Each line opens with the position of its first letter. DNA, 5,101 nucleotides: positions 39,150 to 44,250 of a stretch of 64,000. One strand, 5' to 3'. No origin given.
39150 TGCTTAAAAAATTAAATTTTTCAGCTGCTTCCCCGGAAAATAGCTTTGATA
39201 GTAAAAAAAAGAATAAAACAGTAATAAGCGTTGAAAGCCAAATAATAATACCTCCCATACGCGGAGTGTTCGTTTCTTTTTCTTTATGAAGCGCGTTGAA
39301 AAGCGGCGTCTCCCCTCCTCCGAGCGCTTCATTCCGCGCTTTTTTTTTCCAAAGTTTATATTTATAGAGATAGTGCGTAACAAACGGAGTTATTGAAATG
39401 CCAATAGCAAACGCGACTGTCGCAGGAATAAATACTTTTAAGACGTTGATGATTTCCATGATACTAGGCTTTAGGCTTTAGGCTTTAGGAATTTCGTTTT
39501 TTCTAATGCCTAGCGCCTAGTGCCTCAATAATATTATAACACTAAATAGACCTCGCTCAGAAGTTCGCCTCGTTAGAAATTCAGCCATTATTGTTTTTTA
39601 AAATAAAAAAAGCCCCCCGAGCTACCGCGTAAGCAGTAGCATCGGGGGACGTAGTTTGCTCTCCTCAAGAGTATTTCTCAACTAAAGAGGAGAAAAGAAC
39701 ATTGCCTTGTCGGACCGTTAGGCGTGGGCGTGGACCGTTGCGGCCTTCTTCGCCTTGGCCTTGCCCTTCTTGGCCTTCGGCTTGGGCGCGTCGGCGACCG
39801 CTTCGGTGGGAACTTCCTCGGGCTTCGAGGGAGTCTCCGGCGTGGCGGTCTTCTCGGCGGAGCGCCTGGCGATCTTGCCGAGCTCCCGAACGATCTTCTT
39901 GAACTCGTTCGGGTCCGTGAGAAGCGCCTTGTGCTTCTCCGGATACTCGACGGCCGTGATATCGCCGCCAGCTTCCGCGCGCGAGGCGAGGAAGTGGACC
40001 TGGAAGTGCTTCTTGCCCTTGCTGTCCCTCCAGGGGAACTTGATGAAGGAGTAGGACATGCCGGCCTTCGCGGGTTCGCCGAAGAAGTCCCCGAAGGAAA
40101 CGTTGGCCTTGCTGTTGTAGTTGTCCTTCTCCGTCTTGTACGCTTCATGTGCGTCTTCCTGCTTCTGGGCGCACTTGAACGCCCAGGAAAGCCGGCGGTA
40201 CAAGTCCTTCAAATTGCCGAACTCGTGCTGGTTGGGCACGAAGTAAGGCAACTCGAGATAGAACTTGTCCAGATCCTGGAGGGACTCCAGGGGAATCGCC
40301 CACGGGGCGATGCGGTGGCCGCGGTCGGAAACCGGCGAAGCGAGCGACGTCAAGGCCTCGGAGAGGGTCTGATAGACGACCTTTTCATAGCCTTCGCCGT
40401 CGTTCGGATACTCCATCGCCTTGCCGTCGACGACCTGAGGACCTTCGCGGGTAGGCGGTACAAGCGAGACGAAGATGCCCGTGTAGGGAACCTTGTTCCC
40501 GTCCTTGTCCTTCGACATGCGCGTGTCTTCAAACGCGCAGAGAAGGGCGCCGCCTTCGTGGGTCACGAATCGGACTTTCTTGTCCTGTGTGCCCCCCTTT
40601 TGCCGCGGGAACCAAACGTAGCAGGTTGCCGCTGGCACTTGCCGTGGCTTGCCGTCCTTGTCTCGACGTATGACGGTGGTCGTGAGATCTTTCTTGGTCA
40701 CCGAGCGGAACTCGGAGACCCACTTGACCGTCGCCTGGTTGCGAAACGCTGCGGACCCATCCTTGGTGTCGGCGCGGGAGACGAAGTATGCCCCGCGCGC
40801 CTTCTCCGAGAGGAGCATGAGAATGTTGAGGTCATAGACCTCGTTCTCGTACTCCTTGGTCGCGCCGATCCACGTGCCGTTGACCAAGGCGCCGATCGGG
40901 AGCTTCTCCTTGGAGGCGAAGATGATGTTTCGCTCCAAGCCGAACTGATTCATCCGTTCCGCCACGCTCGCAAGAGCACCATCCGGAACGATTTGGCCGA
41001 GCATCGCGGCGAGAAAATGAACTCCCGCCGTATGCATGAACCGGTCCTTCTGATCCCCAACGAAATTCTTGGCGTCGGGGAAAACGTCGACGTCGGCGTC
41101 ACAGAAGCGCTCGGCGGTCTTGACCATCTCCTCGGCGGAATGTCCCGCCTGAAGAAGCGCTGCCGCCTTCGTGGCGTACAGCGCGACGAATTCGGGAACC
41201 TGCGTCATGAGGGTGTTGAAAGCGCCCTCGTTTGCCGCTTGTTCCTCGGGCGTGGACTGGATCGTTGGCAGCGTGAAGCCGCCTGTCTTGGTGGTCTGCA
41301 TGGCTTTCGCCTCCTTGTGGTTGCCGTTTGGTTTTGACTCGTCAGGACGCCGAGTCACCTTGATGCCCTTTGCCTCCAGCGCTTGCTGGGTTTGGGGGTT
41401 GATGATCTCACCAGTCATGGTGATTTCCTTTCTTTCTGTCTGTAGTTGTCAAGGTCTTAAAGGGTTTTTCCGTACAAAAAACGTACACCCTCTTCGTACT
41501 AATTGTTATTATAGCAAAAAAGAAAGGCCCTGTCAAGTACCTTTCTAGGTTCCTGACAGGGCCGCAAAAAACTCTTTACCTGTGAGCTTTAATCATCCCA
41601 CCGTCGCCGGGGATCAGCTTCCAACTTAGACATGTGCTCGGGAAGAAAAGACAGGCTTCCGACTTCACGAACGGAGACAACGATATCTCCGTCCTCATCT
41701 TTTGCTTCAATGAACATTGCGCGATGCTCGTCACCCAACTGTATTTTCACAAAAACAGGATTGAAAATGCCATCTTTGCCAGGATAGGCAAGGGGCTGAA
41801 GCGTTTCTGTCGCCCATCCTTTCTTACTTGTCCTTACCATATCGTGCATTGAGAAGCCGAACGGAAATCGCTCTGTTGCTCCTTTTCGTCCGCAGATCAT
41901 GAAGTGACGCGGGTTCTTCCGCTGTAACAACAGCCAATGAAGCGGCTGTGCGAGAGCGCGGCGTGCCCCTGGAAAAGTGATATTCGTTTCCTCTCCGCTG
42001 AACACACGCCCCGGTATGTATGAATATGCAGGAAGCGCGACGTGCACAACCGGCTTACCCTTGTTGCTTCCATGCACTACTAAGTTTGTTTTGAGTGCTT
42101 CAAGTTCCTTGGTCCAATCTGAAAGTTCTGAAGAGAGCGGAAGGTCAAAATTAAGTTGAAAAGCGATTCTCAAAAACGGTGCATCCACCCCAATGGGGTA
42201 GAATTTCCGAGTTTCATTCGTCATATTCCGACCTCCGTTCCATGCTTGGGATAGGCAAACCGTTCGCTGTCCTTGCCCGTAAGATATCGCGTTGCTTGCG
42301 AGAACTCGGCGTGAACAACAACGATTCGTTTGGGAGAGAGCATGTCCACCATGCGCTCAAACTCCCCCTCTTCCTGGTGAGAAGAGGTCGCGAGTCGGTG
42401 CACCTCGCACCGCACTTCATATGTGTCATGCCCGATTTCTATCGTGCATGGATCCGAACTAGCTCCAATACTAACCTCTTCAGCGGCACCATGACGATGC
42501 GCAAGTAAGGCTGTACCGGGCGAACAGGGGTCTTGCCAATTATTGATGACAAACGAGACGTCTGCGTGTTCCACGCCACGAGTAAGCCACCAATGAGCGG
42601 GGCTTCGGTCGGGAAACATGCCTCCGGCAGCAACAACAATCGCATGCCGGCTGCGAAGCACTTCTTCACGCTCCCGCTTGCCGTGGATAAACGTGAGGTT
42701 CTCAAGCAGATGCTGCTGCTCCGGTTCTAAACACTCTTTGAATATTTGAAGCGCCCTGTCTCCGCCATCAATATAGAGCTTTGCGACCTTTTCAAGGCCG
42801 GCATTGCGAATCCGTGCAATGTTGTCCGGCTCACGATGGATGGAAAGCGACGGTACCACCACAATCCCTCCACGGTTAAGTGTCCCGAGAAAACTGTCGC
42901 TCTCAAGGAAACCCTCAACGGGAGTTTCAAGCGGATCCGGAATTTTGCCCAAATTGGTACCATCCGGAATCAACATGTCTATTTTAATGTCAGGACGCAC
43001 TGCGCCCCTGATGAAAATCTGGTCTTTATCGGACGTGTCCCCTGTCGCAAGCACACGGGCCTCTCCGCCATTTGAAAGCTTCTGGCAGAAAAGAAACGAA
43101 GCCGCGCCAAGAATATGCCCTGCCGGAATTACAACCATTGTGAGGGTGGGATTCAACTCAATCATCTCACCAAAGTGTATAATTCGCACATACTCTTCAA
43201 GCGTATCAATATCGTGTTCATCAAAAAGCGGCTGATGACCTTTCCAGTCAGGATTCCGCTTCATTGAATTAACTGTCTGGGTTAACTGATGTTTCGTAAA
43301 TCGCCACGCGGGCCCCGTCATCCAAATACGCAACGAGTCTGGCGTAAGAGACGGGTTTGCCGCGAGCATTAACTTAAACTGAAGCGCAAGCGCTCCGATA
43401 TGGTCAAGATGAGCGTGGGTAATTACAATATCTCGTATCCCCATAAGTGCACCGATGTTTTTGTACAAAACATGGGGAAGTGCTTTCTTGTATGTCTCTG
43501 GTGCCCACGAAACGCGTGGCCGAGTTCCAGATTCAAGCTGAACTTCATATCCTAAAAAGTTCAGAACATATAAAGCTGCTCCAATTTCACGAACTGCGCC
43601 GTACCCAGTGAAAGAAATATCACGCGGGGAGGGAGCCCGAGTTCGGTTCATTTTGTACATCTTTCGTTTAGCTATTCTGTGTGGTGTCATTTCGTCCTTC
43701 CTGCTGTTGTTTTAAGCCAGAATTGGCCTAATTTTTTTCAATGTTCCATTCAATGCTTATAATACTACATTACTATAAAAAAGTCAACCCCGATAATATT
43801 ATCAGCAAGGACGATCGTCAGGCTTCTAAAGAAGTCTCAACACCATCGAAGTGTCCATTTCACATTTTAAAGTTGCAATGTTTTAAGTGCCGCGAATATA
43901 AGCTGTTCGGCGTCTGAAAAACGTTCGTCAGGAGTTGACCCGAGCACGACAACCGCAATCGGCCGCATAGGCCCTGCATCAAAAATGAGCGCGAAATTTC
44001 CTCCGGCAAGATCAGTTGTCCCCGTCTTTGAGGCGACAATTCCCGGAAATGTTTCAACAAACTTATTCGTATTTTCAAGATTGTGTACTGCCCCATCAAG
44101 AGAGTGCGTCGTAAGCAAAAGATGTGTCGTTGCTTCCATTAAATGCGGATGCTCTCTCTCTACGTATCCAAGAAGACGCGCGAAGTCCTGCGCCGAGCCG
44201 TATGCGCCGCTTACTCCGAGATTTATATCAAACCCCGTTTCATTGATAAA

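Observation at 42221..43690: Beta-CASP metallo-beta-lactamase nuclease as the lead gene of the foreign cassette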

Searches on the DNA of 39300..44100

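Call 74: search_rna_families(source=window, start=39300, end=44100, threshold=evalue, max_evalue=1)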
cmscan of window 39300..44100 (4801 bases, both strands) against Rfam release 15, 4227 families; matches with E-value up to 1: 1.
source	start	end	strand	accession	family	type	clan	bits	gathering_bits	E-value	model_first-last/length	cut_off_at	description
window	39794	39852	+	RF03763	mir-2568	Gene; miRNA;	-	21.4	90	0.54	1-88/88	no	mir-2568 microRNA precursor family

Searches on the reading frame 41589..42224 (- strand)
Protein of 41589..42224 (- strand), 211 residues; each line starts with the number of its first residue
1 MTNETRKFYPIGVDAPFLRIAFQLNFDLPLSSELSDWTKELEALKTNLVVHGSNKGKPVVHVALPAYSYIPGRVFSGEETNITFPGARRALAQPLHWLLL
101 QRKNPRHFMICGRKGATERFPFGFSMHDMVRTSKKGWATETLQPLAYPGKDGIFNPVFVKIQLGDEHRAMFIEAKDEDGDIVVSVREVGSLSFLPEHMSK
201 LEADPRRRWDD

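Call 8: search_protein_families(library=pfam, proteins=[window:41589-42224:-], max_evalue=0.01)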
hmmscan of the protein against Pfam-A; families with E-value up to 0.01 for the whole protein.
window:41589-42224:- (211 aa): 0 families

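Call 9: search_protein_families(library=padloc, proteins=[window:41589-42224:-], max_evalue=0.1)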
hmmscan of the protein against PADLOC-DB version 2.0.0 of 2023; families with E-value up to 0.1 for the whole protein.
window:41589-42224:- (211 aa): 0 families

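Call 10: search_protein_families(library=phrogs, proteins=[window:41589-42224:-], max_evalue=0.1)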
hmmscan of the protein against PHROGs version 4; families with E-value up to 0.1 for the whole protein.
window:41589-42224:- (211 aa): 0 families

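Call 11: search_protein_families(library=ncbifam, proteins=[window:41589-42224:-], max_evalue=0.01)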
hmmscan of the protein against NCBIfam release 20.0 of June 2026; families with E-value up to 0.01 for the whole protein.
window:41589-42224:- (211 aa): 0 families

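Call 13: find_homologous_proteins(query=window:41589-42224:-)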
Query window:41589-42224:- (211 aa): 6 proteins with E <= 0.001 among 210 candidates.
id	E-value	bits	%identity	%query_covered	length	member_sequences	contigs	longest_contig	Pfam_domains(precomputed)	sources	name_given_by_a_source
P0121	5.2e-141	485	100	100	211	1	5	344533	-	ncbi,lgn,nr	ncbi:MAG: hypothetical protein HYT93_00285 [Parcubacteria group bacterium]|nr:hypothetical protein [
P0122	8.4e-91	321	72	95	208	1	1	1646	-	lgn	-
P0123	2.6e-72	261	59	99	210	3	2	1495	-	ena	-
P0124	7.1e-70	253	58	99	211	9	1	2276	-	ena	-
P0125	3.3e-62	228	54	99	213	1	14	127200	-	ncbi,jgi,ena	ncbi:MAG TPA: hypothetical protein VJB70_04020 [Candidatus Paceibacterota bacterium]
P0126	3.1e-56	208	51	95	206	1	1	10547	-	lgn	-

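Call 17: find_encoding_contigs(protein=P0125, flank=10000, max_places=4)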
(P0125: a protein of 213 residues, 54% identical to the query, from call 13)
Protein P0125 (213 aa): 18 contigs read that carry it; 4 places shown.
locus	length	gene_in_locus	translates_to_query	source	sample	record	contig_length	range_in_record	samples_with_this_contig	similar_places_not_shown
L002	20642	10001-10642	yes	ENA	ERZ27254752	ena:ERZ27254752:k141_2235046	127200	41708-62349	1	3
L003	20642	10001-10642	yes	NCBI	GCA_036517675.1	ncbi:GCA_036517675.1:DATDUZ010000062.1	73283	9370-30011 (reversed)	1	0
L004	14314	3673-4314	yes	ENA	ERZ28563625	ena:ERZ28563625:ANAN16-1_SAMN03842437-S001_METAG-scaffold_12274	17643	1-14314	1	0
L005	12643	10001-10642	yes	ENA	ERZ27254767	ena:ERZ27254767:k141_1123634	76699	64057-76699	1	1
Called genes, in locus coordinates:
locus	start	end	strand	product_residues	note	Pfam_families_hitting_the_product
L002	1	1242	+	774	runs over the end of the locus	PF00899:ThiF, PF00881:Nitroreductase (faint)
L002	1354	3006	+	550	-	PF16927:HisKA_7TM, PF00512:HisKA, PF02518:HATPase_c, PF13589:HATPase_c_3 (weak)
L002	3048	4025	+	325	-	PF00579:tRNA-synt_1b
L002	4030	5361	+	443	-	PF01336:tRNA_anti-codon, PF00152:tRNA-synt_2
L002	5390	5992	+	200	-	-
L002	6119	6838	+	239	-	PF02616:SMC_ScpA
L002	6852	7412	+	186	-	PF01047:MarR (faint), PF04079:SMC_ScpB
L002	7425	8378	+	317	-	PF00768:Peptidase_S11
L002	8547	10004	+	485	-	PF16661:Lactamase_B_6 (weak), PF07521:RMMBL (weak)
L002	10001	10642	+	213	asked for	-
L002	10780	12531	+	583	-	-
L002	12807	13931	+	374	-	PF00953:Glycos_transf_4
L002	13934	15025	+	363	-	PF01098:FTSW_RODA_SPOVE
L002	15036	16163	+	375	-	PF03033:Glyco_transf_28, PF04101:Glyco_tran_28_C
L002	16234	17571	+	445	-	PF00749:tRNA-synt_1c, PF19269:Anticodon_2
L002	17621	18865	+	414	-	PF01551:Peptidase_M23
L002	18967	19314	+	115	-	-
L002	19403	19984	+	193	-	-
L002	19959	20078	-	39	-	-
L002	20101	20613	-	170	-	PF00293:NUDIX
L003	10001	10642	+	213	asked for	-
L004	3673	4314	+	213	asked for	-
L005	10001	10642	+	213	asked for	-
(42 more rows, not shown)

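Call 41: predict_structure(alignment_id=A1)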
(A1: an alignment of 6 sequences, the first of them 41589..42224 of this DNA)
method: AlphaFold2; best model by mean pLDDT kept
length: 211 residues; sequences in the alignment: 6
mean_pLDDT: 73.9   pTM: 0.75
mean pLDDT of the five models: 73.9, 71.0, 62.6, 62.3, 59.7
residues with pLDDT >= 90: 35; 70-90: 106; 50-70: 39; < 50: 31
segments of 3 or more residues with pLDDT < 50: 127-139, 202-211
pLDDT, mean of each block of 10 residues (from residue 1): 72 86 87 89 88 84 92 92 82 72 65 55 46 40 68 76 77 87 88 69 41 36
secondary structure, 60 per line:
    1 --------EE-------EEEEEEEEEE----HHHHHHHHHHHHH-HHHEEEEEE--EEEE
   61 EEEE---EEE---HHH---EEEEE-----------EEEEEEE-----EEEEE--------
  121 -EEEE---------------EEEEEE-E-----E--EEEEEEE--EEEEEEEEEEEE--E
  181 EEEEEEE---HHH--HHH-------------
elements in order: E18-27 H32-44 E49-54 E57-64 E68-70 E80-84 E96-102 E108-112 E122-125 E141-146 E157-163 E166-177 E180-187

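Call 50: fold_search(model_id=the predicted structure, library=pdb)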
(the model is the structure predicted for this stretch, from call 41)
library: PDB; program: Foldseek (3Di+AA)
matches with E <= 10: 540; with E <= 0.001: 0
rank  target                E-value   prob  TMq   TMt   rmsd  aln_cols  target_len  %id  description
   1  1qup_B                3.4e-02  0.30  0.20  0.19  14.9       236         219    8  CRYSTAL STRUCTURE OF THE COPPER CHAPERONE FOR SUPEROXIDE DISMUTASE (released 1999-12-10)
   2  1qup_A                5.0e-02  0.25  0.20  0.19  14.2       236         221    8  CRYSTAL STRUCTURE OF THE COPPER CHAPERONE FOR SUPEROXIDE DISMUTASE (released 1999-12-10)
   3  1qj9                  1.2e-01  0.14  0.17  0.23  18.9       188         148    6  CRYSTAL STRUCTURE OF THE OUTER MEMBRANE PROTEIN OMPX FROM ESCHERICHIA COLI (released 1999-10-06)
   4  5fr1_B                1.5e-01  0.10  0.18  0.21  19.0       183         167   12  Double acetylated RhoGDI-alpha in complex with RhoA-GDP (released 2016-01-13)
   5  2mnh_MODEL_1_A        2.3e-01  0.09  0.14  0.19  18.5       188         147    5  Refined structure of outer membrane protein x in nanodisc by measuring residual dipolar couplings (released 2015-03-18)
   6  3tvr                  2.3e-01  0.08  0.13  0.15  17.4       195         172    9  Crystal Structure of Streptomyces coelicolor Polyketide Aromatase/Cyclase whiE-ORFVI (released 2012-04-04)
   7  4hmx_B                3.2e-01  0.08  0.15  0.15  20.3       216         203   10  Crystal structure of PhzG from Burkholderia lata 383 in complex with tetrahydrophenazine-1-carboxylic acid (released 2013-08-07)
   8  4pgz_A                3.8e-01  0.10  0.19  0.20  22.4       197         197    8  Structural basis of KIT activation by oncogenic mutations in the extracellular region reveals a zipper-like mechanism  (released 2015-03-18)
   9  4rrp_N                4.0e-01  0.08  0.19  0.23  14.6       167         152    8  Crystal Structure of the Fab complexed with antigen Asf1p, Northeast Structural Genomics Consortium (NESG) Target PdR1 (released 2014-12-31)
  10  1m4k                  4.4e-01  0.09  0.18  0.19  17.3       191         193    8  Crystal structure of the human natural killer cell activator receptor KIR2DS2 (CD158j) (released 2003-04-15)
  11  2n80_MODEL_1_B        4.4e-01  0.08  0.19  0.22  15.9       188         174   12  p75NTR DD:RhoGDI (released 2015-12-23)
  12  4rth_B                4.7e-01  0.09  0.19  0.22  15.2       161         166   14  The crystal structure of PsbP from Zea mays (released 2015-03-11)
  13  1v2b_B                4.9e-01  0.08  0.17  0.21  16.0       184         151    5  Crystal Structure of PsbP Protein in the Oxygen-Evolving Complex of Photosystem II from Higher Plants (released 2004-05-18)
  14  3tl1_A                4.9e-01  0.07  0.13  0.16  15.0       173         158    8  Crystal structure of the Streptomyces coelicolor WhiE ORFVI polyketide aromatase/cyclase (released 2012-04-04)
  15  4rti                  5.2e-01  0.10  0.20  0.22  16.4       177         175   10  The crystal structure of PsbP from Spinacia oleracea (released 2015-03-11)
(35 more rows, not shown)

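Call 56: search_protein_families(library=pfam, proteins=[L002:10780-12531:+], max_evalue=0.1)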
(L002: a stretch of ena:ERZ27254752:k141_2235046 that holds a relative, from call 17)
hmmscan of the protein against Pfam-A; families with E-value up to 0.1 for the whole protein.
L002:10780-12531:+ (583 aa): 2 families
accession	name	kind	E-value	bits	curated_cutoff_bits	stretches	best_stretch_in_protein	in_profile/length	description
PF00232.24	Glyco_hydro_1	-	0.058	12.3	22.6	1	164-214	194-244/453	Glycosyl hydrolase family 1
PF03683.19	UPF0175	-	0.099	12.8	27.9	0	133-156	37-60/75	Uncharacterised protein family (UPF0175)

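Call 85: fold_search(model_id=the predicted structure, library=viral)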
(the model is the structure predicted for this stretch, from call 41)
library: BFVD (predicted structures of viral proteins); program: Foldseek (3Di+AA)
matches with E <= 10: 609; with E <= 0.001: 0
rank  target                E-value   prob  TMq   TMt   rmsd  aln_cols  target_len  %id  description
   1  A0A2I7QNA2            3.0e-02  0.21  0.15  0.22  14.1       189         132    8  (no name in the UniProt tables at hand)
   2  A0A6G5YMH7            3.2e-02  0.75  0.29  0.19  16.2       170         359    8  (no name in the UniProt tables at hand)
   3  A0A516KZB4            3.9e-02  0.09  0.13  0.12  17.4       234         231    8  (no name in the UniProt tables at hand)
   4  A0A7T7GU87            4.1e-02  0.47  0.27  0.21  16.8       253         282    8  Collagen-like protein [Escherichia phage vB_EcoS-BECP10]
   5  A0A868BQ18            5.7e-02  0.44  0.28  0.20  14.9       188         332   14  (no name in the UniProt tables at hand)
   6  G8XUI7                9.7e-02  0.06  0.13  0.09  21.8       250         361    8  Membrane protein A22A [Aotine betaherpesvirus 1]
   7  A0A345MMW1            1.1e-01  0.51  0.29  0.38  14.3       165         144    7  (no name in the UniProt tables at hand)
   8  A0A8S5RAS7            1.3e-01  0.08  0.18  0.14  16.6       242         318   10  Uncharacterized protein [virus sp. ctQcs9]
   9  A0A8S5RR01            1.6e-01  0.08  0.15  0.13  18.9       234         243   13  (no name in the UniProt tables at hand)
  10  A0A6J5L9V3            1.7e-01  0.08  0.14  0.18  14.8       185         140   11  Uncharacterized protein [uncultured Caudovirales phage]
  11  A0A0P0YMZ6            1.7e-01  0.08  0.12  0.10  18.0       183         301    5  (no name in the UniProt tables at hand)
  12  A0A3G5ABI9            1.8e-01  0.05  0.13  0.13  11.8       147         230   15  Cupin domain-containing protein (Fragment) [Hyperionvirus sp.]
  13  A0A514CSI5            2.1e-01  0.08  0.14  0.09  14.2       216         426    8  asparagine synthase (glutamine-hydrolyzing) [Achromobacter phage Motura]
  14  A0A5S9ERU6            2.2e-01  0.08  0.16  0.07  20.6       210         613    6  Uncharacterized protein [Tenacibaculum phage PTm1]
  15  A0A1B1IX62            2.2e-01  0.06  0.15  0.10  21.2       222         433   14  (no name in the UniProt tables at hand)
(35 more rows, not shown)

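Call 90: search_solved_structures(query=A1, max_evalue=1)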
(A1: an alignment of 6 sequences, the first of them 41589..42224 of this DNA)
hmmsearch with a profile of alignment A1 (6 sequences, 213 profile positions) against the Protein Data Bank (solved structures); distinct sequences matched with E-value up to 1: 1.
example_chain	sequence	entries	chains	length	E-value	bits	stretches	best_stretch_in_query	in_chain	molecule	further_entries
6xsx_A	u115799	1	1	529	0.016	17.7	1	131-193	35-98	ZmpA Glycopeptidase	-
